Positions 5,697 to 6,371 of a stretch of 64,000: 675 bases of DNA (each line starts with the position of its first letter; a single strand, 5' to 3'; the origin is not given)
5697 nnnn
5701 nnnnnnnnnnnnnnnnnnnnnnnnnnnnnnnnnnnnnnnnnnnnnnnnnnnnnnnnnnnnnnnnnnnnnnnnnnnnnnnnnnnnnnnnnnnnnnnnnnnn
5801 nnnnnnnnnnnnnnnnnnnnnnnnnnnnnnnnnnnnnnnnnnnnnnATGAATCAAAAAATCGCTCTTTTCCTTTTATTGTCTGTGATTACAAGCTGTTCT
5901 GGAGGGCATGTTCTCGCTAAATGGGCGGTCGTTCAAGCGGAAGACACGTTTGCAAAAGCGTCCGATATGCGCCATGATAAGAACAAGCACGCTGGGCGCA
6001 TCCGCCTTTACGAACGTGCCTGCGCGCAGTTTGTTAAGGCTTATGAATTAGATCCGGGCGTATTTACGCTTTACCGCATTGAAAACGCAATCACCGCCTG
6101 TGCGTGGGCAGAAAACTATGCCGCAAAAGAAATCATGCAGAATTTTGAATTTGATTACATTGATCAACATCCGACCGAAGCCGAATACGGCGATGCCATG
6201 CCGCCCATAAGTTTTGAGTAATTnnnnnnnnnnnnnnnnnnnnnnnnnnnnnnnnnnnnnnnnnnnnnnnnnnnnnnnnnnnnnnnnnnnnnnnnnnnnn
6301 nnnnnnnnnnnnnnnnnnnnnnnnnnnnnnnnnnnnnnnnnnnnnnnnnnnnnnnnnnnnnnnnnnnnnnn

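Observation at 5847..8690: Tightly packed six-gene operon of unknown function: lipoprotein, Cas4-like Fe-S nuclease, SPFH lipoprotein, DJ-1/PfpI, zinc-ribbon micro-protein, membrane protein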

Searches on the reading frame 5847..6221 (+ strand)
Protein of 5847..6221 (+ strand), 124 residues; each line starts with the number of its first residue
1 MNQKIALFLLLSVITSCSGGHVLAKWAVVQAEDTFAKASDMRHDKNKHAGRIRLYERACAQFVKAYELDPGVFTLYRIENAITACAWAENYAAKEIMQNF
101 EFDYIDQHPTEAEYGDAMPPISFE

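Call 3: search_protein_families(library=pfam, proteins=[window:5847-6221:+], max_evalue=0.1)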
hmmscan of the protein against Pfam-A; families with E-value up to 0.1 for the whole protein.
window:5847-6221:+ (124 aa): 0 families

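Call 4: search_protein_families(library=ncbifam, proteins=[window:5847-6221:+], max_evalue=0.1)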
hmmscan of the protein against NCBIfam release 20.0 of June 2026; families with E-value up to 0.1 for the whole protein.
window:5847-6221:+ (124 aa): 0 families

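Call 29: search_protein_families(library=padloc, proteins=[window:5847-6221:+], max_evalue=0.01)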
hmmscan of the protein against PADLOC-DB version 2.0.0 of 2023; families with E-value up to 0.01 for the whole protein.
window:5847-6221:+ (124 aa): 0 families

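Call 30: search_protein_families(library=phrogs, proteins=[window:5847-6221:+], max_evalue=0.01)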
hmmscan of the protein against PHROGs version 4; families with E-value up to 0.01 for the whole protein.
window:5847-6221:+ (124 aa): 0 families
